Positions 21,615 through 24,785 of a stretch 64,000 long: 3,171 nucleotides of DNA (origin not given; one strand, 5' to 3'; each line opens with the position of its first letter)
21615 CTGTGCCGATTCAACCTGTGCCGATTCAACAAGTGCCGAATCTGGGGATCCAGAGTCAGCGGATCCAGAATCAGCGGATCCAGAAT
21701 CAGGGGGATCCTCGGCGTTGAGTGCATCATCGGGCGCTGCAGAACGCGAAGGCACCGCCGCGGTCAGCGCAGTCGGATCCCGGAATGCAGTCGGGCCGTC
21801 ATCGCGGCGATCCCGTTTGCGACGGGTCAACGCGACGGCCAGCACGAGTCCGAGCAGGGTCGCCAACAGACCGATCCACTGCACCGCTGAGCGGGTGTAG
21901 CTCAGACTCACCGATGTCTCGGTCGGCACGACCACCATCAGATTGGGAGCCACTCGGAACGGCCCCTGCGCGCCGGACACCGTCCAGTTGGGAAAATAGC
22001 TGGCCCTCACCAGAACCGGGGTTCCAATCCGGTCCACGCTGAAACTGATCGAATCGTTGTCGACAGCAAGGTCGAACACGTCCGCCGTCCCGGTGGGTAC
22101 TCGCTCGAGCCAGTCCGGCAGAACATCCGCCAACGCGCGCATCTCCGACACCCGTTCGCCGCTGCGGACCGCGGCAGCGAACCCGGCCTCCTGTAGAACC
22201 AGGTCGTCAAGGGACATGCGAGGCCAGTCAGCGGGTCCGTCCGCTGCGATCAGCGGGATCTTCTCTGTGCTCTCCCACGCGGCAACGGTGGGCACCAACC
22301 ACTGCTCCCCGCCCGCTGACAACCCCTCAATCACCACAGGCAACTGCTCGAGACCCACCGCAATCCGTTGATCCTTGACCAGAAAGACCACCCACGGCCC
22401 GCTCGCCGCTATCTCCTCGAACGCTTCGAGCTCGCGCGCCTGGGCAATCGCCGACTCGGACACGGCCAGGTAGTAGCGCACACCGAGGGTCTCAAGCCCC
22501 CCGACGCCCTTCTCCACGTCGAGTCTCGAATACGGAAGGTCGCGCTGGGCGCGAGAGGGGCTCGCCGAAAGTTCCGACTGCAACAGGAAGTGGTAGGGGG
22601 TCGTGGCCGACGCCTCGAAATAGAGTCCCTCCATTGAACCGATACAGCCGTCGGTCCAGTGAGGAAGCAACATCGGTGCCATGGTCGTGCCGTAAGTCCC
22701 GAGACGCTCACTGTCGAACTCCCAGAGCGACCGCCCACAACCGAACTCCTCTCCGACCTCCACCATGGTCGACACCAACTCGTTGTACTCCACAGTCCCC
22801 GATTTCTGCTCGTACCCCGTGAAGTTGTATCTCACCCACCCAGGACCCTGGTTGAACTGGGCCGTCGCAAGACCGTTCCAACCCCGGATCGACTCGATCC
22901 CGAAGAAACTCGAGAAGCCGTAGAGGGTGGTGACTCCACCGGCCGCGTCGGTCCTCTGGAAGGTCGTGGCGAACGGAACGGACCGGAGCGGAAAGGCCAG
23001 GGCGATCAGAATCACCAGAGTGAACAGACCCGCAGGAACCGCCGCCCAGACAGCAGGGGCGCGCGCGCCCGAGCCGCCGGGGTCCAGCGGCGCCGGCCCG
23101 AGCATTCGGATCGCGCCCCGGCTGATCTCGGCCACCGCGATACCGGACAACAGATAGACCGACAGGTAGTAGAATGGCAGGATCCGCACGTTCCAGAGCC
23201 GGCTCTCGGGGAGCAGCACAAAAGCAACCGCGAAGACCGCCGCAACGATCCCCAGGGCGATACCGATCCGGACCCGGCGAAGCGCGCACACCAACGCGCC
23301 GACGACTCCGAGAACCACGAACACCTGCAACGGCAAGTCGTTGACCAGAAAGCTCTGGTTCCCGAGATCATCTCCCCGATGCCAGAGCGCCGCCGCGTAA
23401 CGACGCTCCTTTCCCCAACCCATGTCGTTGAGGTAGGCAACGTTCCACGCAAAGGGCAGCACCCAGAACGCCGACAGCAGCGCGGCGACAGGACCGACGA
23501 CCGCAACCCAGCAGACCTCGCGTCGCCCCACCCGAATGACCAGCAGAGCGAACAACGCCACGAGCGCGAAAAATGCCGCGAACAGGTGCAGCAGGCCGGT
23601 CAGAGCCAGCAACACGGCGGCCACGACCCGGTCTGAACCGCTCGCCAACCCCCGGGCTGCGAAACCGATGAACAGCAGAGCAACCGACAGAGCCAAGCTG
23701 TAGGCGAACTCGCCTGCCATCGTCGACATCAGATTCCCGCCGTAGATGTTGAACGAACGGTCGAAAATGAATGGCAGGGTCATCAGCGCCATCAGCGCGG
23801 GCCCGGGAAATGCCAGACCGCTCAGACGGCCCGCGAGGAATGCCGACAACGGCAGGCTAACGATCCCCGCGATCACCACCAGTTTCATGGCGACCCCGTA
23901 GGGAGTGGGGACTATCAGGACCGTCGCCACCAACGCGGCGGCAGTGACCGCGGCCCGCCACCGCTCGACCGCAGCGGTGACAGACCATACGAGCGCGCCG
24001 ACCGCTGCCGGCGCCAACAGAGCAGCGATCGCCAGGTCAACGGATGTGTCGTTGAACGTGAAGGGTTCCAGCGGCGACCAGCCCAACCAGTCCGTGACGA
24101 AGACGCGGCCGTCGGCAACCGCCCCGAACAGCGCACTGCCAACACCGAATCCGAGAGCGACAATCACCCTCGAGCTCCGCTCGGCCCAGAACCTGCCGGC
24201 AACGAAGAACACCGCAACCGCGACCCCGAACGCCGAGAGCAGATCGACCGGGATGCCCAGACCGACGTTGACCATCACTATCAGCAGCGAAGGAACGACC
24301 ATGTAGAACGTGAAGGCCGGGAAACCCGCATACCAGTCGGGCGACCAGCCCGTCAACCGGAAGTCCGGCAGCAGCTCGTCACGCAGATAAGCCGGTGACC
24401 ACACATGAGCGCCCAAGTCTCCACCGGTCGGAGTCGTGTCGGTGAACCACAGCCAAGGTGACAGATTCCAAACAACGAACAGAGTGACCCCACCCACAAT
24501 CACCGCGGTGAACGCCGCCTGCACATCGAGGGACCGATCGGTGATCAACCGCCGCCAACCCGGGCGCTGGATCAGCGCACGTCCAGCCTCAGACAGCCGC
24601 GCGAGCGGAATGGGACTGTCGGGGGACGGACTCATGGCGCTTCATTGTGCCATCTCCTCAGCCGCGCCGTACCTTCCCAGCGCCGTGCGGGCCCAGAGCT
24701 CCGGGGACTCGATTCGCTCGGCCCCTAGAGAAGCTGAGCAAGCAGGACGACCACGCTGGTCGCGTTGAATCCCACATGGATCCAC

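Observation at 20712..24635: Rosetta-stone fusion of a huge GT-C-like membrane protein with a polyprenyl-phosphate-sugar-synthase-like GT2 domain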

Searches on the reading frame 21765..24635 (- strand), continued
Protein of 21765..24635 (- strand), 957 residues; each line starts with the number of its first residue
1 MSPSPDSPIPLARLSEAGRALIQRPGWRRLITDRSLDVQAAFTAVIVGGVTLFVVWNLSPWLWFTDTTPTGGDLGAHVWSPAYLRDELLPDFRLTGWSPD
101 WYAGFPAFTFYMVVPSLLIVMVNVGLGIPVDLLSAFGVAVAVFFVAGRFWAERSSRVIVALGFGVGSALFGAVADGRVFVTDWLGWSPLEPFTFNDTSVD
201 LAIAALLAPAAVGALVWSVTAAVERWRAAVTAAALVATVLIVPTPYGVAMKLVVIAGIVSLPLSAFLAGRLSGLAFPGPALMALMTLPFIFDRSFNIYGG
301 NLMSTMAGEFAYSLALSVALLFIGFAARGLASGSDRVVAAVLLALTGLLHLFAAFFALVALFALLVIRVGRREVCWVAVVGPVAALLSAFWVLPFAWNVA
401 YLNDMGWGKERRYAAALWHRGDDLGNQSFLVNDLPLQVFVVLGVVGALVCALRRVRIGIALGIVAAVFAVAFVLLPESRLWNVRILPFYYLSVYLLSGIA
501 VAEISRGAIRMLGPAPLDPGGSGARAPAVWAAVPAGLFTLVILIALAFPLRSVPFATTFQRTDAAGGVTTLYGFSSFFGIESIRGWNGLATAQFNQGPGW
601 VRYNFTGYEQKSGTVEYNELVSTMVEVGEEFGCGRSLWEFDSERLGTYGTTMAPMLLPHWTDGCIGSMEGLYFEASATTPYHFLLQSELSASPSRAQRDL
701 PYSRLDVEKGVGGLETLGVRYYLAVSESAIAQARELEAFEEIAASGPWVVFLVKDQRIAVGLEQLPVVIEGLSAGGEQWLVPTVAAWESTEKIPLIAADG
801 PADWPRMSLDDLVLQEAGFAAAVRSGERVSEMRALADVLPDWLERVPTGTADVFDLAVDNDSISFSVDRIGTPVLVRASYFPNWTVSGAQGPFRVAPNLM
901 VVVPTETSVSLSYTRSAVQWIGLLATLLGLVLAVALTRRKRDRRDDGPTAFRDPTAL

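Call 76: list_cluster_members(proteins=[P0184, P0192, P0224, P0233, P0242, P0261, P0267, P0207])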
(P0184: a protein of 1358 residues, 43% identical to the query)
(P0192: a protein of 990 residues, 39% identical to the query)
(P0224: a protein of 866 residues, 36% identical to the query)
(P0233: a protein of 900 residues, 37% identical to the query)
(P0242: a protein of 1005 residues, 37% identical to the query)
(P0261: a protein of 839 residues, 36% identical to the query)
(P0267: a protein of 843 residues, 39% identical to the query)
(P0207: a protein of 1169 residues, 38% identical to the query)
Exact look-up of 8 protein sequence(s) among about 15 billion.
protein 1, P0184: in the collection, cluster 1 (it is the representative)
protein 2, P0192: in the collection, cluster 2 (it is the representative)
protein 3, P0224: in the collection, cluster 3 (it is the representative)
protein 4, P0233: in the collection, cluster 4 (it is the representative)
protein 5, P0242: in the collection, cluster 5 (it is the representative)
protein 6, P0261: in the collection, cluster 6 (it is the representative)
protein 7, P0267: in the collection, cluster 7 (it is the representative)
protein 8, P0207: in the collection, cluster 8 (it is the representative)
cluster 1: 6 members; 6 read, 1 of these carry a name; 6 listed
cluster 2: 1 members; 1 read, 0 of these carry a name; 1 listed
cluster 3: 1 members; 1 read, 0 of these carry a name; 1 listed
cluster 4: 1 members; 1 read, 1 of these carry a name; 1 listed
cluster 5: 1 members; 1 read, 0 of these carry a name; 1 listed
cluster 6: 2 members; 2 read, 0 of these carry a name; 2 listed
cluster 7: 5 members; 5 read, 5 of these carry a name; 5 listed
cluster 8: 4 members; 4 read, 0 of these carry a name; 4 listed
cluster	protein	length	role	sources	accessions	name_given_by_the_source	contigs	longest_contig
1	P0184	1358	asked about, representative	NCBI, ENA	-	-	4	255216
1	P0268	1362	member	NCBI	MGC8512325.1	MAG: phosphomannomutase/phosphoglucomutase [Acidimicrobiales bacterium]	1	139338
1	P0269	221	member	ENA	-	-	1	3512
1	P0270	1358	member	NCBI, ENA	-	-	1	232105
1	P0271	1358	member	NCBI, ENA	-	-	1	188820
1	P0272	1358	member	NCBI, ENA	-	-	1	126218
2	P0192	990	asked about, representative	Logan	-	-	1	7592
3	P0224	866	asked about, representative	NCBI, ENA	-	-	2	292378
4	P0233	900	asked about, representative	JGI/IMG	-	6-pyruvoyl-tetrahydropterin synthase related domain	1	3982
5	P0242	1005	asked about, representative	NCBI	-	-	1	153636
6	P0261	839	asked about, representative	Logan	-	-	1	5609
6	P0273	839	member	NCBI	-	-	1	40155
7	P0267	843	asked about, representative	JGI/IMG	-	hypothetical protein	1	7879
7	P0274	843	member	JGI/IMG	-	hypothetical protein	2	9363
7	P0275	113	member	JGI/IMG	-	uncharacterized membrane protein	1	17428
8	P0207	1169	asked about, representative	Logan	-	-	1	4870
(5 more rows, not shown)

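Call 77: find_encoding_contigs(protein=P0184, flank=6000, max_places=2)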
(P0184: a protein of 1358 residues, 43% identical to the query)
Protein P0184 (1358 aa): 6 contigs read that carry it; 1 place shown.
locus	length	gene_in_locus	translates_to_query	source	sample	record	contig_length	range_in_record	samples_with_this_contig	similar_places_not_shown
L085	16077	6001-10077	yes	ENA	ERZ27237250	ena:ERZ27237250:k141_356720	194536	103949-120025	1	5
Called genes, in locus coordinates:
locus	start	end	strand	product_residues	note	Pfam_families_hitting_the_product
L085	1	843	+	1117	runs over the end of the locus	PF00535:Glycos_transf_2, PF13641:Glyco_tranf_2_3, PF13632:Glyco_trans_2_3 (weak)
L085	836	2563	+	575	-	PF18986:DUF5719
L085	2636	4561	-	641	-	PF06480:FtsH_ext (weak), PF05496:RuvB_N (faint), PF00004:AAA, PF07728:AAA_5 (weak), PF17862:AAA_lid_3, PF01434:Peptidase_M41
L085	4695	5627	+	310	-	PF02517:Rce1-like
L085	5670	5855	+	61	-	-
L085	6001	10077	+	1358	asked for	PF02878:PGM_PMM_I, PF02879:PGM_PMM_II, PF02880:PGM_PMM_III, PF00408:PGM_PMM_IV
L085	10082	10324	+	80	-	PF03966:Trm112p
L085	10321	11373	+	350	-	PF10432:bact-PGI_C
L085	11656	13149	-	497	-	PF09852:DUF2079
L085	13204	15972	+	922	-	PF07517:SecA_DEAD, PF01043:SecA_PP_bind, PF21090:P-loop_SecA, PF07516:SecA_SW, PF02810:SEC-C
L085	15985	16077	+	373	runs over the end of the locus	PF03462:PCRF, PF00472:RF-1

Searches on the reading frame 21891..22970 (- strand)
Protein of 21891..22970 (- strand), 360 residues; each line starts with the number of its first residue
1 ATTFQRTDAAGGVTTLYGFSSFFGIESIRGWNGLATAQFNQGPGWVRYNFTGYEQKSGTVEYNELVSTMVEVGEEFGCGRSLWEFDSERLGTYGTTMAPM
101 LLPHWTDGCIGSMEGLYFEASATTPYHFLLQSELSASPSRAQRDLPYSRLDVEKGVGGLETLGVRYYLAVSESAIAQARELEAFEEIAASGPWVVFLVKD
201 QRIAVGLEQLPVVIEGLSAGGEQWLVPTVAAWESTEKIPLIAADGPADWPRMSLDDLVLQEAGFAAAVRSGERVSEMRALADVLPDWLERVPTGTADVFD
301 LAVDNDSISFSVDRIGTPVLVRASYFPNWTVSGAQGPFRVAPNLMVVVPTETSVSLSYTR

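Call 67: predict_structure(alignment_id=A3)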
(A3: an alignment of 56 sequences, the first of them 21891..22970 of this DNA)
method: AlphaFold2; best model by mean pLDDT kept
length: 360 residues; sequences in the alignment: 56
mean_pLDDT: 89.9   pTM: 0.84
mean pLDDT of the five models: 89.9, 89.8, 89.7, 89.5, 89.3
residues with pLDDT >= 90: 272; 70-90: 50; 50-70: 29; < 50: 9
segments of 3 or more residues with pLDDT < 50: 24-32
pLDDT, mean of each block of 10 residues (from residue 1): 69 68 46 54 77 88 97 96 95 91 93 70 91 96 95 96 96 99 98 97 96 87 91 95 97 96 97 97 97 97 93 98 93 97 97 94
secondary structure, 60 per line:
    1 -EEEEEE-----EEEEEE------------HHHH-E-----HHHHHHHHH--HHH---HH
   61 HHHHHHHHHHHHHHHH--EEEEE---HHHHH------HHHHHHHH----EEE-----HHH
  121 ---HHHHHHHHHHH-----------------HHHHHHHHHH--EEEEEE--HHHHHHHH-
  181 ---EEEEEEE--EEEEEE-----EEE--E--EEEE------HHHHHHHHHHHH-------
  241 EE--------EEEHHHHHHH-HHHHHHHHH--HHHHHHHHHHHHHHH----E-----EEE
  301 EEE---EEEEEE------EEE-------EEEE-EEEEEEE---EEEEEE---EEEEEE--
elements in order: E2-7 E13-18 H31-34 H42-50 H59-76 E79-83 H87-91 H98-105 E110-112 H124-134 H152-161 E164-169 H172-179 E184-190 E193-198 E204-206 E212-215 H222-233 E251-253 H254-260 H262-270 H273-287 E298-303 E307-312 E319-321 E329-332 E334-340 E344-349 E353-358

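Call 69: fold_search(model_id=the predicted structure, library=pdb)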
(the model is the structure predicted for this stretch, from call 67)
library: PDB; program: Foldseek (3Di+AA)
matches with E <= 10: 535; with E <= 0.001: 0
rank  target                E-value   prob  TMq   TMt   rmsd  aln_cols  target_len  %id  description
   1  6w98_A                1.0e-01  0.21  0.26  0.09  22.2       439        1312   13  Single-Particle Cryo-EM Structure of Arabinofuranosyltransferase AftD from Mycobacteria (released 2020-05-13)
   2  5gsm_A                1.5e-01  0.63  0.13  0.06   7.7        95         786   14  Glycoside hydrolase B with product (released 2017-02-01)
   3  6wbx                  2.0e-01  0.13  0.24  0.08  21.8       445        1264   12  Single-Particle Cryo-EM Structure of Arabinofuranosyltransferase AftD from Mycobacteria, Mutant R1389S Class 1 (released 2020-05-13)
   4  5j14_A                2.4e-01  0.54  0.13  0.11   5.2        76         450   18  Crystal structure of endoglycoceramidase I from Rhodococ-cus equi in complex with GM3 (released 2016-04-27)
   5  5ccu_A                2.8e-01  0.51  0.13  0.11   5.1        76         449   18  Crystal structure of endoglycoceramidase I from Rhodococ-cus equi (released 2015-09-02)
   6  5j14_B                3.2e-01  0.51  0.14  0.12   4.9        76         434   18  Crystal structure of endoglycoceramidase I from Rhodococ-cus equi in complex with GM3 (released 2016-04-27)
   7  1vq1_B                3.4e-01  0.15  0.19  0.24   9.3       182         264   12  Crystal structure of N5-glutamine methyltransferase, HemK(EC 2.1.1.-) (TM0488) from Thermotoga maritima at 2.80 A reso (released 2005-02-01)
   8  1vq1_A                4.0e-01  0.14  0.18  0.23   9.8       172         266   13  Crystal structure of N5-glutamine methyltransferase, HemK(EC 2.1.1.-) (TM0488) from Thermotoga maritima at 2.80 A reso (released 2005-02-01)
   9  8k42_H                4.8e-01  0.18  0.11  0.13  10.0        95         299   10  Structure of full Banna virus (released 2024-03-27)
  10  1nv8_A                5.1e-01  0.14  0.20  0.25   9.8       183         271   11  N5-glutamine methyltransferase, HemK (released 2003-05-27)
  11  3twm_A                6.0e-01  0.06  0.08  0.10  11.8        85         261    4  Crystal structure of Arabidopsis thaliana FPG (released 2012-07-25)
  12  5tvo_A                6.8e-01  0.02  0.09  0.12  16.6       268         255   11  Crystal structure of Trypanosoma brucei AdoMetDC-delta26 monomer (released 2016-12-28)
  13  7sa2_A                7.2e-01  0.04  0.09  0.11  14.3       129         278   12  SARS-CoV-2 spike-derived peptide S1060-1068 (VVFLHVTYV) presented by HLA-A*02:01 (released 2022-09-21)
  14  9jc1_I                7.6e-01  0.04  0.08  0.06  13.2       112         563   12  Engineering of ATP synthase (released 2025-07-09)
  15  2qbw_A                8.1e-01  0.09  0.10  0.16  10.9        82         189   13  The crystal structure of PDZ-Fibronectin fusion protein (released 2008-04-22)
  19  3vgp                  1.0e+00  0.28  0.22  0.44   6.9       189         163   10  Crystal structure of the C-terminal globular domain of oligosaccharyltransferase (AF_0329) from Archaeoglobus fulgidus (released 2012-07-04)
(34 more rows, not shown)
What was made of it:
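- The periplasmic domain weakly resembles the AglB C-terminal domain (3vgp, TMt 0.44, probability 0.28; call 69).
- Tried and rejected: The best was AftD at E=0.1, with weak beta-sandwich matches to glycosidase accessory domains and to the AglB C-terminal domain (calls 67, 69).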
